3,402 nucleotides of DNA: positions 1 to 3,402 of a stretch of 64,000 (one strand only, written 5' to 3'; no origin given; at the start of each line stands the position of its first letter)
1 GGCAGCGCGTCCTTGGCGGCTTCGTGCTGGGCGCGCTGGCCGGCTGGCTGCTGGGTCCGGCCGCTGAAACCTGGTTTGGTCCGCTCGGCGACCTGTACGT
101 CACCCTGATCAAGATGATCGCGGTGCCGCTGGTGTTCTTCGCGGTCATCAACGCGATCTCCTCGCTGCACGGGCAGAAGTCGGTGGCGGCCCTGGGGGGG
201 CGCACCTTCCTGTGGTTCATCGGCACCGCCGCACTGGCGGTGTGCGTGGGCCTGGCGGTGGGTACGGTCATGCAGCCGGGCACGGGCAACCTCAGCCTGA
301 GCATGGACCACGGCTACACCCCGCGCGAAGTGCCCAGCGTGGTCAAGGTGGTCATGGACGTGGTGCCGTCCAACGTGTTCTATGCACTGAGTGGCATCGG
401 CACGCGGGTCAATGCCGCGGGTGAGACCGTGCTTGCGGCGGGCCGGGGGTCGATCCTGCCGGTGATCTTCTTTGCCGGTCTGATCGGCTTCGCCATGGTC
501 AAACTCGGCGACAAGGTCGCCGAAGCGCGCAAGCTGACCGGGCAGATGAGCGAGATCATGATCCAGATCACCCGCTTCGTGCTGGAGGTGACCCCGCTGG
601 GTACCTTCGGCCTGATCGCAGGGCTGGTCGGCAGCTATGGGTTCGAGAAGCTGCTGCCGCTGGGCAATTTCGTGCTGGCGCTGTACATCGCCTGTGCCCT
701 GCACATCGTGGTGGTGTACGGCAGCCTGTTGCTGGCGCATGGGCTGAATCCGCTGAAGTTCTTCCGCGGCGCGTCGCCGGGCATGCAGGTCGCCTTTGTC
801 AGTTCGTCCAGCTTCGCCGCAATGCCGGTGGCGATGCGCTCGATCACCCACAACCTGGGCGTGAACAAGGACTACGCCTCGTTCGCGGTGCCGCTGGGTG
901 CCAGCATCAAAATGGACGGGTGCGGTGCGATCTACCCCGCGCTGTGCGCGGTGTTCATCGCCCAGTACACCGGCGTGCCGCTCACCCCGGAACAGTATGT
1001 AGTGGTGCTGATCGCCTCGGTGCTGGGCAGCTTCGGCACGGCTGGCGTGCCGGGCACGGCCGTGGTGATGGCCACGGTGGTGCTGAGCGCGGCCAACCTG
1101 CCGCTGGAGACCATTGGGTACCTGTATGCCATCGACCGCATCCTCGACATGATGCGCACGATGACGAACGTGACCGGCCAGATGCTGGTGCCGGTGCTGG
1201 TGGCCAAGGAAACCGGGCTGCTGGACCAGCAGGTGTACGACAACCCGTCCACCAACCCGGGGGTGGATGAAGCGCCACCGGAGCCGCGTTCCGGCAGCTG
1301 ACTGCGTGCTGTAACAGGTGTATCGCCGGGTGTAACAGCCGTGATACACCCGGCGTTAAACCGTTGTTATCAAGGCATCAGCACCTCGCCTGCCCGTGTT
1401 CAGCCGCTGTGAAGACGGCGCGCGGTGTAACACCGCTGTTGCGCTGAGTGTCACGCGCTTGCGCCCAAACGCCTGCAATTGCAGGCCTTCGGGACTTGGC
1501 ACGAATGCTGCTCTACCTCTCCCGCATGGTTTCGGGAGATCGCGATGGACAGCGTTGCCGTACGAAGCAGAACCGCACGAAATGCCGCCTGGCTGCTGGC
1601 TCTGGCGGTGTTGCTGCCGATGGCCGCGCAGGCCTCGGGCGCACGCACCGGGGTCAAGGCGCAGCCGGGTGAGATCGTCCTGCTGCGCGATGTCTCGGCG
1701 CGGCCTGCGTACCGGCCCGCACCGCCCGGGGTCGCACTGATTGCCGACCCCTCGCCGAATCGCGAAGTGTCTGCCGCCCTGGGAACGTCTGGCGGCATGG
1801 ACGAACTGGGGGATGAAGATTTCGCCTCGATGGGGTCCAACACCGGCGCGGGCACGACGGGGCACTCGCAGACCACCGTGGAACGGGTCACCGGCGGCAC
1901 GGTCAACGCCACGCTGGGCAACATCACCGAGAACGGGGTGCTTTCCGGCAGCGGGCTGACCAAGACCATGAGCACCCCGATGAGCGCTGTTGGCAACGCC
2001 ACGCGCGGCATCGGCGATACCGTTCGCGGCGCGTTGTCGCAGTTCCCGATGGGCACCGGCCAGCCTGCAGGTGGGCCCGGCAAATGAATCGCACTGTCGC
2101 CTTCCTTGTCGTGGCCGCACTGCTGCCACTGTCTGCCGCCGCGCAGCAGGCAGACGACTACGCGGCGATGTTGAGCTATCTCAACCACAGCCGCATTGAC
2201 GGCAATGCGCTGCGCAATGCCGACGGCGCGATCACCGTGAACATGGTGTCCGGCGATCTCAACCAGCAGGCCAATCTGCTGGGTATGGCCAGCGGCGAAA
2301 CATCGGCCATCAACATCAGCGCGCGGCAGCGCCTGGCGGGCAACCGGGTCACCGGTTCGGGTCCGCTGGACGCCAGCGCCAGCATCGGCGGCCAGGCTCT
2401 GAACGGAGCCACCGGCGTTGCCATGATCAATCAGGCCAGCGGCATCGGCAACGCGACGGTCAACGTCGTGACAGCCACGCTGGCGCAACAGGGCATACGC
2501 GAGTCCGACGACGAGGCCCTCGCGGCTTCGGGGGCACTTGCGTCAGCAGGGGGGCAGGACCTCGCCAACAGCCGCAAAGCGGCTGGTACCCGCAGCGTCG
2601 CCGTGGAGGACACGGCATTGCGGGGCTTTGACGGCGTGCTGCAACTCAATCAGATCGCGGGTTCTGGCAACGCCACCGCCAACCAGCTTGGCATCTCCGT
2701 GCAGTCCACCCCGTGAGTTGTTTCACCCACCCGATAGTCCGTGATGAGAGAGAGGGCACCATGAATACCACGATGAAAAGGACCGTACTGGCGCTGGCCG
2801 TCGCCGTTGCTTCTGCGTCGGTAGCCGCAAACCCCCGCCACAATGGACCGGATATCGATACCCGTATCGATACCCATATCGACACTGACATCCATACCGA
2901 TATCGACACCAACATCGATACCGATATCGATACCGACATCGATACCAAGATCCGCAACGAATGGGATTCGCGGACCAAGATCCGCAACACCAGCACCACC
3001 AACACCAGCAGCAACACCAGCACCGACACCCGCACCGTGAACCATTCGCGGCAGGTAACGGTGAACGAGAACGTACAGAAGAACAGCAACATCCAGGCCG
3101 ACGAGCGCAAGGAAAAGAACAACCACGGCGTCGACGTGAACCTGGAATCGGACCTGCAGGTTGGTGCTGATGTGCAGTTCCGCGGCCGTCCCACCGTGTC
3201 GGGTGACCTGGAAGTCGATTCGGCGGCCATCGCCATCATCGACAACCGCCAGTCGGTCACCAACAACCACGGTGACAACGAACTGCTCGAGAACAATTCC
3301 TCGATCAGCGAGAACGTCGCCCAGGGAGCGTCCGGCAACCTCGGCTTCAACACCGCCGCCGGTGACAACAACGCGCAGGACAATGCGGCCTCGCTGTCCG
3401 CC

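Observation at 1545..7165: Complete Fap-type functional amyloid operon (fapABCDEF) in a Stenotrophomonas-like genome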

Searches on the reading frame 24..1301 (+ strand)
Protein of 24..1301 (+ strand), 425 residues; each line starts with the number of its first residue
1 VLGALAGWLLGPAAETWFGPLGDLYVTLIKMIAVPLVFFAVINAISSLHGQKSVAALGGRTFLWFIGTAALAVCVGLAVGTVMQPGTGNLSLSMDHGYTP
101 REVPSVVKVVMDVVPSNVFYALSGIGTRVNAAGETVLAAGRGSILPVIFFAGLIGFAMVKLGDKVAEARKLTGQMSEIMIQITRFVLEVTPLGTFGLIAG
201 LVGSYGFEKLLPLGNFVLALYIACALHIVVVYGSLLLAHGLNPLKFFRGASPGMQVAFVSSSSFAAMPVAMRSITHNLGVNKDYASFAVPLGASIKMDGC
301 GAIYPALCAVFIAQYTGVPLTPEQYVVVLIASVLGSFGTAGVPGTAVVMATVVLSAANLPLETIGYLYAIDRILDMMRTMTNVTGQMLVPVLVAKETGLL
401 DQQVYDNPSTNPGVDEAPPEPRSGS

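Call 3: search_protein_families(library=pfam, proteins=[window:24-1301:+], max_evalue=0.01)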
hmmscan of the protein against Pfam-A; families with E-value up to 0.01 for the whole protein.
window:24-1301:+ (425 aa): 1 family
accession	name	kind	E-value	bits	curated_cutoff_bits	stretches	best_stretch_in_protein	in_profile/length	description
PF00375.23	SDF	-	8.2e-108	361.3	27.9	1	2-395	11-386/387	Sodium:dicarboxylate symporter family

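Call 4: search_protein_families(library=ncbifam, proteins=[window:24-1301:+], max_evalue=0.01)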
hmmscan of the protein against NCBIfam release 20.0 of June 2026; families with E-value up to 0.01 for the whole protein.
window:24-1301:+ (425 aa): 4 families
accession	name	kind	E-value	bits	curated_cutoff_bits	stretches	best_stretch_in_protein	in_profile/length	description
NF002461.0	PRK01663.1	subfamily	1.9e-63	214.9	513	1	2-406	19-411/428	C4-dicarboxylate transporter DctA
NF009587.0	PRK13027.1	subfamily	5.1e-56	190.3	570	1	3-403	20-409/442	C4-dicarboxylate transporter DctA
NF008440.0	PRK11283.1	equivalog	2.9e-55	187.8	638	1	18-402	41-417/437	glutamate/aspartate:proton symporter GltP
NF010151.0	PRK13628.1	equivalog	2.7e-23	82.7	308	1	3-361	27-361/407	serine/threonine transporter SstT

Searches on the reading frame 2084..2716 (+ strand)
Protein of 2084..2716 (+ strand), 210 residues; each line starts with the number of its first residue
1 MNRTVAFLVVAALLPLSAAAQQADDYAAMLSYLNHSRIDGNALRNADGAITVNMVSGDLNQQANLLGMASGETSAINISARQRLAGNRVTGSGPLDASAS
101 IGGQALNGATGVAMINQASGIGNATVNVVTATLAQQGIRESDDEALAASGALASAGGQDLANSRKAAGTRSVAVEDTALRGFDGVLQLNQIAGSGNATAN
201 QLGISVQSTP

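Call 3: search_protein_families(library=pfam, proteins=[window:2084-2716:+], max_evalue=0.01)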
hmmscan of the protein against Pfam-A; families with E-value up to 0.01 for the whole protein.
window:2084-2716:+ (210 aa): 0 families

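Call 4: search_protein_families(library=ncbifam, proteins=[window:2084-2716:+], max_evalue=0.01)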
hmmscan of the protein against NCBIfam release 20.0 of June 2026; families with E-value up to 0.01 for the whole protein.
window:2084-2716:+ (210 aa): 2 families
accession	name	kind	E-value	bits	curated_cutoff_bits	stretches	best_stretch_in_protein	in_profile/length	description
NF058557.1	FblAmlydFapB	equivalog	1.2e-23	83.7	190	1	22-206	13-189/190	fibril amyloid subunit FapB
NF058558.2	AmldFbnFapC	equivalog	9.6e-08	32.1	195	1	23-92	121-192/321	amyloid-like fimbrin subunit FapC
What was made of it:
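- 2084..2716 (+): fapB: minor or nucleator amyloid subunit (210 aa, three repeats). NCBIfam FapB E 1.2e-23 (call 4).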

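Call 26: search_solved_structures(query=window:2084-2716:+, max_evalue=0.1, show_alignments=1)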
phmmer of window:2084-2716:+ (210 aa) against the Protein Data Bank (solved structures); distinct sequences matched with E-value up to 0.1: 0.
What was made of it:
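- Tried and rejected: FapB had no PDB relative at E up to 0.1 (call 26).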

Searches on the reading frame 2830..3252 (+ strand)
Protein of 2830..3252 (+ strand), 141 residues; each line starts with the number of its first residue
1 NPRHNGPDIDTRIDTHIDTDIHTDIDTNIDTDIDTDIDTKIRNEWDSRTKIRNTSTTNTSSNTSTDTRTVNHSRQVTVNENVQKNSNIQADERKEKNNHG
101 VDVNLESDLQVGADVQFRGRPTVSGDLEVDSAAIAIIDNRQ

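Call 69: search_solved_structures(query=window:2830-3252:+, max_evalue=1, show_alignments=1)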
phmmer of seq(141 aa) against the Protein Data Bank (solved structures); distinct sequences matched with E-value up to 1: 2.
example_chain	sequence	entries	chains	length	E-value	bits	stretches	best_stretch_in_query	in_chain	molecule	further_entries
8bdz_A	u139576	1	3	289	2.1e-06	31.4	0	26-59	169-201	Core protein,Matrix protein 2,External core antigen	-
8ber_A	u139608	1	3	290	2.1e-06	31.3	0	26-59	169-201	Core protein,Matrix protein 2,External core antigen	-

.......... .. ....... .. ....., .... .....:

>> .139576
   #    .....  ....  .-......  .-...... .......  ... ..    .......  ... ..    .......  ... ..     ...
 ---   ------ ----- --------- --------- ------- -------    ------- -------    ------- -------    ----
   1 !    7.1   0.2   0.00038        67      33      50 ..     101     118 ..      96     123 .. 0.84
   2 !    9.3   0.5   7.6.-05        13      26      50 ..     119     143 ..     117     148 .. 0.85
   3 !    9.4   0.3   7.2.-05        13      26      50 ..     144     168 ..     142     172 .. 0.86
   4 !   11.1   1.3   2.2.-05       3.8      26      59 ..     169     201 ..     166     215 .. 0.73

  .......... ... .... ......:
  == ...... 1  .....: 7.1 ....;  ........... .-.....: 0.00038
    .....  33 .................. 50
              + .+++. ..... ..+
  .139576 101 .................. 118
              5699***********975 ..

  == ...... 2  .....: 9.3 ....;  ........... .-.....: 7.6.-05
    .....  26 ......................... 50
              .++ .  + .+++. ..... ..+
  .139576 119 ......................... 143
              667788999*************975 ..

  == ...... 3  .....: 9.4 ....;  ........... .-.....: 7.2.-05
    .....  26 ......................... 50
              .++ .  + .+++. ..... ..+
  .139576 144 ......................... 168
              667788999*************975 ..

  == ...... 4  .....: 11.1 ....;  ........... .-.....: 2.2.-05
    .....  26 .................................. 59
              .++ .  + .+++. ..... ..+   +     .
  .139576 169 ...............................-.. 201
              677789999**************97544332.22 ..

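Call 70: search_protein_families(library=pfam, proteins=[window:2830-3252:+], max_evalue=1)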
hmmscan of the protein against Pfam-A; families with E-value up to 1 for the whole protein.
seq(141 aa): 1 family
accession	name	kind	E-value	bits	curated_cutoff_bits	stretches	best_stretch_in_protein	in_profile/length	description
PF00469.25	F-protein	-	0.44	10.6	27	1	47-116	15-88/220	Negative factor, (F-Protein) or Nef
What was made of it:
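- Tried and rejected: The only result was a chance match of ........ to tandem influenza M2e copies in a chimeric construct (per-stretch E 3.8-67), plus a noise-level Nef hit (calls 69, 70).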
